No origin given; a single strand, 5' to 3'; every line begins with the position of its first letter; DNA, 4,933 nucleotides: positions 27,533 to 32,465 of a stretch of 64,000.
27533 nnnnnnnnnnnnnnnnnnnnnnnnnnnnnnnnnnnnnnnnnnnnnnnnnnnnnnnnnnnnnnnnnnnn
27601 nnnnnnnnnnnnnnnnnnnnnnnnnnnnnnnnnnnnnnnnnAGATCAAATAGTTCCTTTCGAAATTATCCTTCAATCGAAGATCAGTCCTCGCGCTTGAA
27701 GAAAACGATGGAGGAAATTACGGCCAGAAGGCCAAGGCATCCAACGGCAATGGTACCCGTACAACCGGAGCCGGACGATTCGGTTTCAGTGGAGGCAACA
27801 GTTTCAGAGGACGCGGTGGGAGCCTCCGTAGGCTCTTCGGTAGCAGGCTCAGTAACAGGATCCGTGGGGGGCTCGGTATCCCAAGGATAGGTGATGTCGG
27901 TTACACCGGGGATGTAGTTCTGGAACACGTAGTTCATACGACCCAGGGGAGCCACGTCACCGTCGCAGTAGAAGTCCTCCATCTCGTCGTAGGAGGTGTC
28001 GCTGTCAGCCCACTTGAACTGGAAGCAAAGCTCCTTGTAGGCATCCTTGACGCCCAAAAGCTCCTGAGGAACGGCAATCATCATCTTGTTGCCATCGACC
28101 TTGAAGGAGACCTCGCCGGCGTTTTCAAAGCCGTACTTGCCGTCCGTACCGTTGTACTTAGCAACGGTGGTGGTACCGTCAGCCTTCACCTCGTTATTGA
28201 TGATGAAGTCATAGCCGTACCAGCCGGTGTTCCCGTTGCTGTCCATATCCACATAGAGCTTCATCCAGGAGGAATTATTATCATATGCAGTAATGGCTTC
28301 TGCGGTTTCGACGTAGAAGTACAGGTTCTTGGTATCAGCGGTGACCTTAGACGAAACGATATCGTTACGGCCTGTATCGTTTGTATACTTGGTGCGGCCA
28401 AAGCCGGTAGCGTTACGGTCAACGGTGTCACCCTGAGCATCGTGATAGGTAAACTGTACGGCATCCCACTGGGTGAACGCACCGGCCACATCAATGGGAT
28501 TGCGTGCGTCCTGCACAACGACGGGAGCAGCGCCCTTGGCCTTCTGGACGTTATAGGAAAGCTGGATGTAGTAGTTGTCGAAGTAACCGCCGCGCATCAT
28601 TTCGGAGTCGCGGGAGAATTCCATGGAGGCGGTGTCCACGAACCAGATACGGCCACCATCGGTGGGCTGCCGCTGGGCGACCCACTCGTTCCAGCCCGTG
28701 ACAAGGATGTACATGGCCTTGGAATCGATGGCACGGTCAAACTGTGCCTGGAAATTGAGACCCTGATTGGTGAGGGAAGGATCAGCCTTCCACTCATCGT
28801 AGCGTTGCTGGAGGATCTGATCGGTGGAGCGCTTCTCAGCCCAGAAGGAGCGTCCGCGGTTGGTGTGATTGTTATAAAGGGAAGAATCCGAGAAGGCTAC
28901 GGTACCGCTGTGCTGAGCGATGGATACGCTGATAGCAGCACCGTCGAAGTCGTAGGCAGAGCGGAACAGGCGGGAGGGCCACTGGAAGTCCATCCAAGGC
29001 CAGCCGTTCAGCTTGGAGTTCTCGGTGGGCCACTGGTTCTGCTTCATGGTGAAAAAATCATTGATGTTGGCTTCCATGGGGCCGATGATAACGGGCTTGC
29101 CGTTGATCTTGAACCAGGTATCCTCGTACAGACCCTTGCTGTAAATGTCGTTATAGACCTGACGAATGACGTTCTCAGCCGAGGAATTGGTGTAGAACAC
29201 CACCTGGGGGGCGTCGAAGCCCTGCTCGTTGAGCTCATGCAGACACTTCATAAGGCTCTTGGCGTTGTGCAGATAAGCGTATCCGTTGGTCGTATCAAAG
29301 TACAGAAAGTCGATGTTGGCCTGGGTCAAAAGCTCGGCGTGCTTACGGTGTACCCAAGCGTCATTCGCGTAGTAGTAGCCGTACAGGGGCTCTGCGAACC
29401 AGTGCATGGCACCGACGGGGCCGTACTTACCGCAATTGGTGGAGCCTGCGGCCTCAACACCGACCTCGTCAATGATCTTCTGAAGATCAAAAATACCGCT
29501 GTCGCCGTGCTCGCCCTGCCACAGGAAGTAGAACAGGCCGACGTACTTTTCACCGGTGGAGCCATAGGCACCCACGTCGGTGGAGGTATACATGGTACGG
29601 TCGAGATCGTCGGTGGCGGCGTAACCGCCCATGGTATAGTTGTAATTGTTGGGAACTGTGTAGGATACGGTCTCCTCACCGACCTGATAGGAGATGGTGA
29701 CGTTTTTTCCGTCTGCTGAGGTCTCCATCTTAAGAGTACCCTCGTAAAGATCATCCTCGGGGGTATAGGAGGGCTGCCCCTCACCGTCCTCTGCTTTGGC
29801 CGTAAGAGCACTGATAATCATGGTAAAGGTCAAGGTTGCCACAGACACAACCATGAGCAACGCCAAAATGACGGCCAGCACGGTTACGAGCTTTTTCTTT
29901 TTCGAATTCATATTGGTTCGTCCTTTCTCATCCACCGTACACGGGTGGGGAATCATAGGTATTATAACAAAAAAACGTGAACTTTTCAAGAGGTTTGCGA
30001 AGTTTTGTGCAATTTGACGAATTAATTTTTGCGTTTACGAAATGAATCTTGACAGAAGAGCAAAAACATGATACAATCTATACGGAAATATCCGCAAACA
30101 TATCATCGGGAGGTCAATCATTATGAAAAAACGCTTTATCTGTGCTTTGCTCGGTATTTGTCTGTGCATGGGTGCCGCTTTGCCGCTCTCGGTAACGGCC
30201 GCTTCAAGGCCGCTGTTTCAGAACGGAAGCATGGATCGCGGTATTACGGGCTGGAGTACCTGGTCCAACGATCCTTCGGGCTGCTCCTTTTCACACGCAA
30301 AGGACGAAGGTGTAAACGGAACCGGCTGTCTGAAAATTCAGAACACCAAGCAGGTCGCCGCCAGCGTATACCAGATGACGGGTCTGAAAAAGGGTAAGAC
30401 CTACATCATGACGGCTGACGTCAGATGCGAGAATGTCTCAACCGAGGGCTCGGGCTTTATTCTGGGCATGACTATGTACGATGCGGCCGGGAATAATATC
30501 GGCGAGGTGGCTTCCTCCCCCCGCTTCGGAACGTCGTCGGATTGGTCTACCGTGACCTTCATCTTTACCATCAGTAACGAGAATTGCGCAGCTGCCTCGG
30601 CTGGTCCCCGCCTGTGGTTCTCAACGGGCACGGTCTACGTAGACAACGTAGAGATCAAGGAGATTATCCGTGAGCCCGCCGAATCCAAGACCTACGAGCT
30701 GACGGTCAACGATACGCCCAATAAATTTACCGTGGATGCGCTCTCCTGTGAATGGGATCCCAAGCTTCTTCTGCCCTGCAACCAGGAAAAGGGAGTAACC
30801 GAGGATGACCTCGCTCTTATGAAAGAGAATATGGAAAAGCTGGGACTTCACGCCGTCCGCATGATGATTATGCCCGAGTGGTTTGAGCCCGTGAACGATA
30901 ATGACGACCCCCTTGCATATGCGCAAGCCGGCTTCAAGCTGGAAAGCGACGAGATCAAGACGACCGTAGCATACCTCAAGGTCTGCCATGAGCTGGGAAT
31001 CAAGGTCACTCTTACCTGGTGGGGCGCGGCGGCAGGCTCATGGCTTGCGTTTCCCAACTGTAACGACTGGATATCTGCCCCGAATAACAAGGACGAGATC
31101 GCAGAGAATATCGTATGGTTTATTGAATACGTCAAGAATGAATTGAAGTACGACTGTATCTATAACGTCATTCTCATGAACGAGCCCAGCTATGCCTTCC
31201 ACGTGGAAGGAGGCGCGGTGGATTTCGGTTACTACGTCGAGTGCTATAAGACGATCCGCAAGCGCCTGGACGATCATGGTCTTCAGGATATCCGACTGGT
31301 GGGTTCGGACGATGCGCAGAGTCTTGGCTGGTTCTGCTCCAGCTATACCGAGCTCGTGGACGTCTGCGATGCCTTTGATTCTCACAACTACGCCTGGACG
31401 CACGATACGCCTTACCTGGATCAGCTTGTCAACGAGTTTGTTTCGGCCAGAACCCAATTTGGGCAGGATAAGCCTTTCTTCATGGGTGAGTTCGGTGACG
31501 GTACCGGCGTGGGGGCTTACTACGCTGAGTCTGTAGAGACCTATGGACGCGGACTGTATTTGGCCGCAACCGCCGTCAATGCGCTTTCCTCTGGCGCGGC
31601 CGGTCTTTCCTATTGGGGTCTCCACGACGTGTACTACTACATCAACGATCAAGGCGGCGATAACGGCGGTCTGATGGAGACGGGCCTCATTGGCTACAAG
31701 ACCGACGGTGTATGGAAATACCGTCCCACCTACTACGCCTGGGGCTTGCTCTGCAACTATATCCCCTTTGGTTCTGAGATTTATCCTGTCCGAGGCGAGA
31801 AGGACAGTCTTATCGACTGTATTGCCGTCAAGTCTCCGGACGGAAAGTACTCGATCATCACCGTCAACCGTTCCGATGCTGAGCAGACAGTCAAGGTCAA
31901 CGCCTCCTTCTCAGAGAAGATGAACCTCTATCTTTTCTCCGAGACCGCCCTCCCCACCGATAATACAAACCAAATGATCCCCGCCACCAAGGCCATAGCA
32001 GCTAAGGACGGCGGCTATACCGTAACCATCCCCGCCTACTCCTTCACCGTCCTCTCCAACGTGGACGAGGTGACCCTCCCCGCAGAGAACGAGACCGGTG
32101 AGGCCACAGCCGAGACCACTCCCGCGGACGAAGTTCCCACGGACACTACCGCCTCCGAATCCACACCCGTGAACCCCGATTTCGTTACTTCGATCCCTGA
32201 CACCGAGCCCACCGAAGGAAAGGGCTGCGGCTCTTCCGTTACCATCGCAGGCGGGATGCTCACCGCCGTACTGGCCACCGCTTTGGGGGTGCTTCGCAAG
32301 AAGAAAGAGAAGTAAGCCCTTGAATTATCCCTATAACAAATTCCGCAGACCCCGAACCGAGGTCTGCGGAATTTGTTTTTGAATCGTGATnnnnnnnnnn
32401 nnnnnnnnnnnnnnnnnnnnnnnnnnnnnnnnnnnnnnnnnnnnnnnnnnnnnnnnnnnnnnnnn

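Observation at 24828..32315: Three adjacent secreted glycoside-hydrolase-like proteins share a Cys-containing tripartite C-terminal sorting-type signal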

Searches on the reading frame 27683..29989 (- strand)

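Call 3: search_protein_families(library=ncbifam, proteins=[window:27683-29989:-], max_evalue=1)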
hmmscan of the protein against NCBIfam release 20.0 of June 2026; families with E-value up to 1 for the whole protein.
window:27683-29989:- (768 aa): 3 families
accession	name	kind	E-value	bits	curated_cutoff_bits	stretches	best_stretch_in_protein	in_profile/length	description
NF042931.1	SAG1386_EF1546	equivalog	0.2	11.7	80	1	23-66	16-58/158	SAG1386/EF1546 family surface-associated protein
NF052259.1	SCO2584_fam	equivalog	0.44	11.1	80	1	36-80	136-181/204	SCO2584 family spore wall biosynthesis protein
TIGR04207.1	halo_sig_pep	domain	0.72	9.5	24.6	0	39-56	4-23/30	surface glycoprotein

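Call 4: search_protein_families(library=pfam, proteins=[window:27683-29989:-], max_evalue=0.1)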
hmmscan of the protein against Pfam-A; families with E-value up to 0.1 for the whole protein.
window:27683-29989:- (768 aa): 0 families

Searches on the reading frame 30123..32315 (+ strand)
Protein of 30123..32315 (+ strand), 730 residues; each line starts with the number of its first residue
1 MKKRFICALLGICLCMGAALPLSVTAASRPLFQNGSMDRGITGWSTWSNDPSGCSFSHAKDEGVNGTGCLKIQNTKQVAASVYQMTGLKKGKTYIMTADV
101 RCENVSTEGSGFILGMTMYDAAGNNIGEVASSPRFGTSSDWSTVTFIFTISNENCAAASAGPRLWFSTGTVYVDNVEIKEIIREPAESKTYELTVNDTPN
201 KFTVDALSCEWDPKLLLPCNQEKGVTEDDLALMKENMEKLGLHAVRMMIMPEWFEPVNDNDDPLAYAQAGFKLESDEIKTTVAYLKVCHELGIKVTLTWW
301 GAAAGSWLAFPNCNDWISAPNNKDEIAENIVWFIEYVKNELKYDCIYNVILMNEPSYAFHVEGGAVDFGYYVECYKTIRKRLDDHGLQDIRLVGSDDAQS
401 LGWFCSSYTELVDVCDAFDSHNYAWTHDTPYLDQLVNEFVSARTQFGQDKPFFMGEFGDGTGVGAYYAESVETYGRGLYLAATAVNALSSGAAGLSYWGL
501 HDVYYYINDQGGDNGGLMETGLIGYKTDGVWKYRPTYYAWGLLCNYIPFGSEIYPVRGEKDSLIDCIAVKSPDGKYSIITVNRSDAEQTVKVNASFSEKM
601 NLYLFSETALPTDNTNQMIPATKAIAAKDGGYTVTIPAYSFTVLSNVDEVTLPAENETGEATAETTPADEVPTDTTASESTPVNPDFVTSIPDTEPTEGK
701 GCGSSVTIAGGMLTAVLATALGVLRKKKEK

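Call 3: search_protein_families(library=ncbifam, proteins=[window:30123-32315:+], max_evalue=1)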
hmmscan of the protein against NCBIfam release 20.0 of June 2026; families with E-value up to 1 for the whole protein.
window:30123-32315:+ (730 aa): 0 families

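Call 4: search_protein_families(library=pfam, proteins=[window:30123-32315:+], max_evalue=0.1)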
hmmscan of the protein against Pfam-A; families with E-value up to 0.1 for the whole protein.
window:30123-32315:+ (730 aa): 5 families
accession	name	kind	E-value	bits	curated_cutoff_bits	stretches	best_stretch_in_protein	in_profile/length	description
PF02018.23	CBM_4_9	-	9.7e-10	39.4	25.9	1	31-151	3-119/136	Carbohydrate binding domain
PF17189.10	Glyco_hydro_30C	-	4.5e-05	24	22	1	560-641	13-62/65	Glycosyl hydrolase family 30 beta sandwich domain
PF22637.2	CBM_4_9_1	-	0.00021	22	27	1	39-177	19-147/148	BppA domain 1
PF02057.21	Glyco_hydro_59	-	0.0017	18.1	27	1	316-431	102-207/294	Glycosyl hydrolase family 59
PF00746.26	Gram_pos_anchor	-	0.064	13.7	20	0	704-730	17-43/43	LPXTG cell wall anchor motif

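Call 8: find_homologous_proteins(query=window:30123-32315:+)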
Query window:30123-32315:+ (730 aa): 197 proteins with E <= 0.001 among 8000 candidates; the best 120 are listed.
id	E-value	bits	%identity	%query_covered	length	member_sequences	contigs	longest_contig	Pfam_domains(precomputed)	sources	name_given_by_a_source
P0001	0.0e+0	1705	100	100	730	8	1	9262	PF02018.24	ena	-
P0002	0.0e+0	1421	82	100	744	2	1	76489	PF02018.24,PF22637.3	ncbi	-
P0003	0.0e+0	1409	81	100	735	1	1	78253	PF02018.24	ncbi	-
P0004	0.0e+0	1405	81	100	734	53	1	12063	PF02018.24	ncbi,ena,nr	ncbi:MAG: carbohydrate binding domain-containing protein [Clostridia bacterium]|nr:carbohydrate bind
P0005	0.0e+0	1380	80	100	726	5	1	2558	-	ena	-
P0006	0.0e+0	1367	81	96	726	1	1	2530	-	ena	-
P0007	0.0e+0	1365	80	96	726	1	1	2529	-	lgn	-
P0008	0.0e+0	1360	80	96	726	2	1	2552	-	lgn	-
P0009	0.0e+0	1343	79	96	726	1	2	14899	-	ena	-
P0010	0.0e+0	1298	73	100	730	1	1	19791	PF25839.1,PF02018.24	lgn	-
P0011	0.0e+0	1161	67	100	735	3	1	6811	PF25839.1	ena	-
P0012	0.0e+0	1159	67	100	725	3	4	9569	PF25839.1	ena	-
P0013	0.0e+0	1030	62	99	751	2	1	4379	PF02018.24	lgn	-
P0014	0.0e+0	1029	61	100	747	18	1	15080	PF02018.24,PF22637.3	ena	-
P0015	0.0e+0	1028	61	100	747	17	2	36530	PF02018.24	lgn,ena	-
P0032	4.5e-262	890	57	91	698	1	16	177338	PF02018.24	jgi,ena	-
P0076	4.3e-242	824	52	98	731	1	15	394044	PF02018.24,PF22637.3,PF17189.11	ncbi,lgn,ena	-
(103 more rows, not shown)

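Call 21: search_solved_structures(query=window:30123-32315:+, max_evalue=0.1)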
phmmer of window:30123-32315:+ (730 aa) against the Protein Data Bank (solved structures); distinct sequences matched with E-value up to 0.1: 9.
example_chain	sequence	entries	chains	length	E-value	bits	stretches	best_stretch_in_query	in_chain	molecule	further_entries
3ke0_A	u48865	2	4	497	0.00027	22.4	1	466-588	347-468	Glucosylceramidase | Glucocerebrosidase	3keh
2wkl_A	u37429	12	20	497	0.00059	21.3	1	472-588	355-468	GLUCOSYLCERAMIDASE | Lysosomal acid glucosylceramidase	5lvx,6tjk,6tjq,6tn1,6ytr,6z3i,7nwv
1ogs_A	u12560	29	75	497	0.00059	21.3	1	472-588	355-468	Glucosylceramidase | Acid beta-glucosidase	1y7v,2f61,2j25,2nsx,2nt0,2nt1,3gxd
2v3d_A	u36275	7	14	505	0.00061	21.2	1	472-588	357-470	GLUCOSYLCERAMIDASE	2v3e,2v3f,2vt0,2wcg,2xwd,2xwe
9f9z_A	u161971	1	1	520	0.00064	21.1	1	472-588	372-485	Lysosomal acid glucosylceramidase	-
6t13_A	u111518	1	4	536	0.00068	21.1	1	472-588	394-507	Glucosylceramidase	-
9fa3_A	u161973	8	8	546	0.0007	21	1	472-588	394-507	Lysosomal acid glucosylceramidase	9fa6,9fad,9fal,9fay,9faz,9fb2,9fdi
2wnw_A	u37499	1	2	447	0.017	16.5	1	489-592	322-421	ACTIVATED BY TRANSCRIPTION FACTOR SSRB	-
2zez_A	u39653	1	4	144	0.068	14.5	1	31-179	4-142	S-layer associated multidomain endoglucanase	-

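Call 41: find_encoding_contigs(protein=P0076, flank=10000, max_places=3)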
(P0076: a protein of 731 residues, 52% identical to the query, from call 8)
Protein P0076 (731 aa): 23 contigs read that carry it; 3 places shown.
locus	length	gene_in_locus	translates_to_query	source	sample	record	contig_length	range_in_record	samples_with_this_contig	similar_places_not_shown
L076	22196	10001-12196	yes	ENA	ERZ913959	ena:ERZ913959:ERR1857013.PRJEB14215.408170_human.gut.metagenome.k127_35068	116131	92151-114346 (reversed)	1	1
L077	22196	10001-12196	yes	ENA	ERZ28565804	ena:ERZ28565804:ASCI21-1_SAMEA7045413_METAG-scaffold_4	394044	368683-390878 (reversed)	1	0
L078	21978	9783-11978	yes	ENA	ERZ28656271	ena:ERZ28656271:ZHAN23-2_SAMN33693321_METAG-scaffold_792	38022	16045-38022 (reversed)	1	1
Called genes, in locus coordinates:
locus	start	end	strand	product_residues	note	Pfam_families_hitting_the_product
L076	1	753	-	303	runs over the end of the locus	-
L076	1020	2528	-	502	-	PF01938:TRAM (weak), PF05958:tRNA_U5-meth_tr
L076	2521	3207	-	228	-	PF00149:Metallophos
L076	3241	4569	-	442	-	PF02127:Peptidase_M18, PF05343:Peptidase_M42 (weak)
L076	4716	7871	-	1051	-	-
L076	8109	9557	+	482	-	PF17767:NAPRTase_N, PF17956:NAPRTase_C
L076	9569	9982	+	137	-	PF00719:Pyrophosphatase (weak)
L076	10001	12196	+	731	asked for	PF02018:CBM_4_9 (weak), PF22637:CBM_4_9_1, PF17189:Glyco_hydro_30C (weak)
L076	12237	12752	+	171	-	PF00857:Isochorismatase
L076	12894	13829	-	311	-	PF01522:Polysacc_deac_1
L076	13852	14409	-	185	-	PF01613:Flavin_Reduct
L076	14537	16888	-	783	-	-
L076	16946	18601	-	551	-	-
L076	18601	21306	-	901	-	-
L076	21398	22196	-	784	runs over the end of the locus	-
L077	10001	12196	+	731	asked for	PF02018:CBM_4_9 (weak), PF22637:CBM_4_9_1, PF17189:Glyco_hydro_30C (weak)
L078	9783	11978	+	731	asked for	PF02018:CBM_4_9 (weak), PF22637:CBM_4_9_1, PF17189:Glyco_hydro_30C (weak)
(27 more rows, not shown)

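Call 42: find_encoding_contigs(protein=P0032, flank=10000, max_places=3)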
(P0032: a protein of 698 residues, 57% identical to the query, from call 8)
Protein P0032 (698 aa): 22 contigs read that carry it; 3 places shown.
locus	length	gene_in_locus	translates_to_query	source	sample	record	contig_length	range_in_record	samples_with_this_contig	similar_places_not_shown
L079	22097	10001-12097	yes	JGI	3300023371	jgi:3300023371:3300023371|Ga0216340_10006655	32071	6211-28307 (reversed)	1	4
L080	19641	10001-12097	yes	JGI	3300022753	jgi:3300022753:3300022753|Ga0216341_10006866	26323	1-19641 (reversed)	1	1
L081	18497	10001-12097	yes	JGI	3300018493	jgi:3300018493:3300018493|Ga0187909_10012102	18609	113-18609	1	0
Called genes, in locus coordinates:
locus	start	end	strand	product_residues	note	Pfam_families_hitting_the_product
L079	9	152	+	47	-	-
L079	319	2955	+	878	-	PF00496:SBP_bac_5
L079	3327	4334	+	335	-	PF00528:BPD_transp_1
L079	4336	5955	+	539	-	PF12911:OppC_N, PF00528:BPD_transp_1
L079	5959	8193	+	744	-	PF02463:SMC_N (faint), PF00005:ABC_tran, PF13304:AAA_21, PF00005:ABC_tran, PF08352:oligo_HPY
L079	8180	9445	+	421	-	PF00005:ABC_tran, PF08352:oligo_HPY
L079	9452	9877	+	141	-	-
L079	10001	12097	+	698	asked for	PF02018:CBM_4_9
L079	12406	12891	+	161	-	-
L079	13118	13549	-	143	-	PF01842:ACT (faint), PF19571:ACT_8, PF22629:ACT_AHAS_ss (faint)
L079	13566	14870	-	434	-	PF00501:AMP-binding, PF14535:AMP-binding_C_2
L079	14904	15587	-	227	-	-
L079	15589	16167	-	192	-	PF01558:POR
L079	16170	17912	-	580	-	PF01855:POR_N, PF02775:TPP_enzyme_C, PF00037:Fer4 (weak), PF12837:Fer4_6 (weak)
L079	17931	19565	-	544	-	PF00501:AMP-binding, PF13193:AMP-binding_C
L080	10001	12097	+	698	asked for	PF02018:CBM_4_9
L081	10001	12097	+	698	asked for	PF02018:CBM_4_9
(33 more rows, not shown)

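Call 71: search_protein_families(library=pfam, proteins=[L076:4716-7871:-], max_evalue=0.01)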
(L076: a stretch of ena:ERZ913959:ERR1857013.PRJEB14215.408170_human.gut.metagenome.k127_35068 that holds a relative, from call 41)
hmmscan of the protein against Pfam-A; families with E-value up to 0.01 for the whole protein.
L076:4716-7871:- (1051 aa): 2 families
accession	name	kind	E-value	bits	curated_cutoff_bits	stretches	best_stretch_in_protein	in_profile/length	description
PF03422.21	CBM_6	-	4.4e-05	24.2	28.9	1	79-168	29-117/125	Carbohydrate binding module (family 6)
PF16990.11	CBM_35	-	0.0016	19.2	28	1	81-160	35-107/121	Carbohydrate binding module (family 35)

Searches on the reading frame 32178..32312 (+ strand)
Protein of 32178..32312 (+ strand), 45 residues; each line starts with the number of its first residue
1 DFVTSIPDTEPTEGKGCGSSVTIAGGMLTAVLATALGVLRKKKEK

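Call 5: search_protein_families(library=ncbifam, proteins=[window:32178-32312:+], max_evalue=10)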
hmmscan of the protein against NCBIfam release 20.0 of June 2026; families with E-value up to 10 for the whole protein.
seq(45 aa): 2 families
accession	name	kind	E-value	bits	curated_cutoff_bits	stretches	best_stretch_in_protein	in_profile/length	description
TIGR01167.1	LPXTG_anchor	domain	0.024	15.3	15.9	1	20-45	11-34/34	LPXTG cell wall anchor domain-containing protein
NF051874.1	PVV_CTERM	equivalog_domain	0.16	11.8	27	1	19-40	8-30/38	PVV-CTERM domain-containing choice-of-anchor G protein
